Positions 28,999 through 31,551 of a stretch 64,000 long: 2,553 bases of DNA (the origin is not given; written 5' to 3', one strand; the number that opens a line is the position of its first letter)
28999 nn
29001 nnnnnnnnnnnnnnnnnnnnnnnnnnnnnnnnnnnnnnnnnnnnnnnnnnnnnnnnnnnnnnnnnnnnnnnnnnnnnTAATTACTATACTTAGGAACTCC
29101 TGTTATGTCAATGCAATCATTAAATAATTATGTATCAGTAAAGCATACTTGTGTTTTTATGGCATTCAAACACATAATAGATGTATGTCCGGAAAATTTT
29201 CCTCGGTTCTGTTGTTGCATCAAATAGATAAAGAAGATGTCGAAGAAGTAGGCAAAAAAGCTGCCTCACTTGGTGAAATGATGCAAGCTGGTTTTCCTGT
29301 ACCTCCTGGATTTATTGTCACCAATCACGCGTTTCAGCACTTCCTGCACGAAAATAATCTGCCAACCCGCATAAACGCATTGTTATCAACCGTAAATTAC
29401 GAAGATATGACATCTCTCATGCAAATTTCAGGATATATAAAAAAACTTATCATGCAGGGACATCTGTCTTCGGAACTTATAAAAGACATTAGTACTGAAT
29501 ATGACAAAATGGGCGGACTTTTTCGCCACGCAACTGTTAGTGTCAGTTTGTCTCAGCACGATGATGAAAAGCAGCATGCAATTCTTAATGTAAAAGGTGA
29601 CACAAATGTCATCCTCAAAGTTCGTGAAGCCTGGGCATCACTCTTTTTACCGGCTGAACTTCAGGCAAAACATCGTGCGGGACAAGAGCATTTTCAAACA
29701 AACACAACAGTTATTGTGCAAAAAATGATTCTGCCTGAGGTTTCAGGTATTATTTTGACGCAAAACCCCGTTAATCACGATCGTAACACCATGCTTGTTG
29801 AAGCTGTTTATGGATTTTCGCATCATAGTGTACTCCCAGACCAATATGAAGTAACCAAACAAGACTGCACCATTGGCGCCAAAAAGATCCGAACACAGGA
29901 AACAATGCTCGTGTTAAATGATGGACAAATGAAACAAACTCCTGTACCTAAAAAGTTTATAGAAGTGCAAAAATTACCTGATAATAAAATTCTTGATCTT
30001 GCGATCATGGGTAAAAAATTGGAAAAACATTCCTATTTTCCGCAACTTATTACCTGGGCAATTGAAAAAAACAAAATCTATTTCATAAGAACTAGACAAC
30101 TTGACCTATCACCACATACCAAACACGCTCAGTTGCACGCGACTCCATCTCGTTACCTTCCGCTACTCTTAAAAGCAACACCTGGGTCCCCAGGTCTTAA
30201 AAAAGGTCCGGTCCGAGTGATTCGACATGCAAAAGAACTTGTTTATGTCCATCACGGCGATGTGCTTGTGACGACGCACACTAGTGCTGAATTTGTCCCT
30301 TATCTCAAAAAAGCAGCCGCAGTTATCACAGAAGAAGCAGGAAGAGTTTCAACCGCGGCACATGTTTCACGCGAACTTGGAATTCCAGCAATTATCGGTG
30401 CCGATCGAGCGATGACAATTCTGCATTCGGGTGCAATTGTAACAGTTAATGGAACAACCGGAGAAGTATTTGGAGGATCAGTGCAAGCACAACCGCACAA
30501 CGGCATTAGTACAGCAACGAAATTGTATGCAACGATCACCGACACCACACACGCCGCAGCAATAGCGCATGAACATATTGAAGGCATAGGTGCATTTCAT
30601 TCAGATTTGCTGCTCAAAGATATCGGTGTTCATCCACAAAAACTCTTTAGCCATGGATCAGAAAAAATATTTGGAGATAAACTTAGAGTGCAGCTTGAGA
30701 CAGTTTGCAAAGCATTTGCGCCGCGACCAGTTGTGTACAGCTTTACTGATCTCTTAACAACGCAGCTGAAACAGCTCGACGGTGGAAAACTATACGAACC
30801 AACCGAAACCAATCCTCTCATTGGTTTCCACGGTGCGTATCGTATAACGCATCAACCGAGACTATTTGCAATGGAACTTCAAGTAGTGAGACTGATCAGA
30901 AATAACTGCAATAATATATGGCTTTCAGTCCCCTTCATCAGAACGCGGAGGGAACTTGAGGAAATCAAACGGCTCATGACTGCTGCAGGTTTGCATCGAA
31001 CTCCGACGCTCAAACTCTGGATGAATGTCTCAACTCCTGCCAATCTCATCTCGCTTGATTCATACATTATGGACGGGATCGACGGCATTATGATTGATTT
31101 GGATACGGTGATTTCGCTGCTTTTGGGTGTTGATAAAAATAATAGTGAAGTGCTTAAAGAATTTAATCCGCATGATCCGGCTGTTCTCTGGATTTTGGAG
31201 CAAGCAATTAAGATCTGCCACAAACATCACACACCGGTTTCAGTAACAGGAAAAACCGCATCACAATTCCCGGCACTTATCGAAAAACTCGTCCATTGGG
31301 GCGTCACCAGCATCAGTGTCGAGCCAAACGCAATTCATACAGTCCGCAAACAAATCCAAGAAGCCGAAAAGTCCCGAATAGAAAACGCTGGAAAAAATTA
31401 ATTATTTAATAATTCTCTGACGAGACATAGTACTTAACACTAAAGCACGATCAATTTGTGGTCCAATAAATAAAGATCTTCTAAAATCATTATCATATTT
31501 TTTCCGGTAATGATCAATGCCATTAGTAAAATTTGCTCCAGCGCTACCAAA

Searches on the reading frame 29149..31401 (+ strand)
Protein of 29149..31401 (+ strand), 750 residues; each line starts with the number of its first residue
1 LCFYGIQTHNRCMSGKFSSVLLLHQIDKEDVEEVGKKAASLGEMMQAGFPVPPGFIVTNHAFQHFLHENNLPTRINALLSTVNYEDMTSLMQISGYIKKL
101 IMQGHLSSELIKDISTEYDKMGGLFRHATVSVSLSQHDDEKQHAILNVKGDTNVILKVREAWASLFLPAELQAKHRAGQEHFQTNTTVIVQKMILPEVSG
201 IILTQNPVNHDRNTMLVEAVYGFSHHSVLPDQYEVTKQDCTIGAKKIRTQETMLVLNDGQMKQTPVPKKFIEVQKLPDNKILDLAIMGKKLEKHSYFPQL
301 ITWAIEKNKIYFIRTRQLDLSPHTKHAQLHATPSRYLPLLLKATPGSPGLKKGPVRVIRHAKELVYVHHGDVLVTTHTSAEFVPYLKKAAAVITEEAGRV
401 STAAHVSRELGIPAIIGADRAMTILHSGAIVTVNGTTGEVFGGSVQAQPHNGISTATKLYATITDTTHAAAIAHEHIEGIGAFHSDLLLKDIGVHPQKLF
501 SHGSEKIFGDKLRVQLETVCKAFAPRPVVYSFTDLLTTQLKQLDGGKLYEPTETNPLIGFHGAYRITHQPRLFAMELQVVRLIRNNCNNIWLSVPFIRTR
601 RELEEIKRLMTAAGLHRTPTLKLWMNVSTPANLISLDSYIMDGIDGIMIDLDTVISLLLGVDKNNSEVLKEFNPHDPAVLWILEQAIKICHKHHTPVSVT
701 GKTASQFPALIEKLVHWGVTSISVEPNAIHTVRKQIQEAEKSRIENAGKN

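Call 15: search_protein_families(library=pfam, proteins=[window:29149-31401:+], max_evalue=0.00001)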
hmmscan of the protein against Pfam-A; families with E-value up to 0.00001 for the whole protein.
window:29149-31401:+ (750 aa): 3 families
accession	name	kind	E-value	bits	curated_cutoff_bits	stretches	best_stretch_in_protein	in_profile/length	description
PF01326.24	PPDK_N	-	3.9e-54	184.6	27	1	32-328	2-319/328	Pyruvate phosphate dikinase, AMP/ATP-binding domain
PF02896.24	PEP-utilizers_C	-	2.8e-35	122.4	22.8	1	455-739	18-291/293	PEP-utilising enzyme, PEP-binding domain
PF00391.29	PEP-utilizers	-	1.2e-18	66.8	23.1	1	368-438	2-72/72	PEP-utilising enzyme, mobile domain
